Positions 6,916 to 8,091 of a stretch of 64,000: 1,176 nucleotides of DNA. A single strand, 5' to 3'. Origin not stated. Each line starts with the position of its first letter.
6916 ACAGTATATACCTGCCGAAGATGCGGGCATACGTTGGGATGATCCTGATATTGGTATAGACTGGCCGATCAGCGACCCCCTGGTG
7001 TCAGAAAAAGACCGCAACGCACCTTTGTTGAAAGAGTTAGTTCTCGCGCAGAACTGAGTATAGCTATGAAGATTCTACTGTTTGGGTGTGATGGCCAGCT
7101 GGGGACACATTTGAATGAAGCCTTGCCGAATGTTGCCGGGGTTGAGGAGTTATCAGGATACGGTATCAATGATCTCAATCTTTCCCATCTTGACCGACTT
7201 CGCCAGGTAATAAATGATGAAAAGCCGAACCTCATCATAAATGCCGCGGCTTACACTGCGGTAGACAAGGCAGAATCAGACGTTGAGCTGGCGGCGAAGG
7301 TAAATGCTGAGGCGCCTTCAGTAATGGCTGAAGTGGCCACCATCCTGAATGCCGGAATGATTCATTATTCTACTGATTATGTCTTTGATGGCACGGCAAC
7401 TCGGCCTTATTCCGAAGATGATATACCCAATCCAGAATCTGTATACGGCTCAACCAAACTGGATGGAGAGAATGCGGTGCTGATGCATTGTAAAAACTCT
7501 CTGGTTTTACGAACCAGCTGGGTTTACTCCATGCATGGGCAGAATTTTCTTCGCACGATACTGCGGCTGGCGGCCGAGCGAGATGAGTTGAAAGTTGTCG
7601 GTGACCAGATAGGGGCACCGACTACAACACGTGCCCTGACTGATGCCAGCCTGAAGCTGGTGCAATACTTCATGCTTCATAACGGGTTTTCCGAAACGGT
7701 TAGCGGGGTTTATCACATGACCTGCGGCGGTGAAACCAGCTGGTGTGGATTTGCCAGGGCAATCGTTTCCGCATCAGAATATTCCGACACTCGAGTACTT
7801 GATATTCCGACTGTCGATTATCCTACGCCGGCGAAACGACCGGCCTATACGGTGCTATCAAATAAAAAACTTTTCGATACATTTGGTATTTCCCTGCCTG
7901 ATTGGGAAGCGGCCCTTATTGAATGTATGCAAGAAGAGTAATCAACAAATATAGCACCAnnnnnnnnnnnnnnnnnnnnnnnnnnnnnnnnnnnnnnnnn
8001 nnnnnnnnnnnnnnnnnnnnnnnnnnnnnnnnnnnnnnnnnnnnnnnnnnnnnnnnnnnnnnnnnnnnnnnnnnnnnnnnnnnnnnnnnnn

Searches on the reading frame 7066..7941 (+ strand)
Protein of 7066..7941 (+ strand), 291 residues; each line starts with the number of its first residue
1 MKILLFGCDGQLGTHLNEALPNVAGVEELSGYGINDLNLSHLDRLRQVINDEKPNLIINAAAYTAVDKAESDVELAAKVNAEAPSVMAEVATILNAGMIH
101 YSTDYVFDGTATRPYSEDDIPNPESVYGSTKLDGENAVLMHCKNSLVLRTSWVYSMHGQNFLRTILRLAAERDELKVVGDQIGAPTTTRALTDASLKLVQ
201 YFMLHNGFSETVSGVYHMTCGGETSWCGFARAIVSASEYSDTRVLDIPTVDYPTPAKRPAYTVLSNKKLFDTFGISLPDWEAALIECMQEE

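Call 61: search_protein_families(library=pfam, proteins=[window:7066-7941:+], max_evalue=0.00001)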
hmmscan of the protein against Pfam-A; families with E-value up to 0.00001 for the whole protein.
window:7066-7941:+ (291 aa): 3 families
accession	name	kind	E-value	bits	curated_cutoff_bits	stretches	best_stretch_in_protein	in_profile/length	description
PF04321.23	RmlD_sub_bind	-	1.8e-96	323.1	27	1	1-290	1-284/287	RmlD substrate binding domain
PF01370.27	Epimerase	-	1.5e-14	54.4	20.9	1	3-180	1-204/240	NAD dependent epimerase/dehydratase family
PF16363.11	GDP_Man_Dehyd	-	2.5e-10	40.8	27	1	34-140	56-166/332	GDP-mannose 4,6 dehydratase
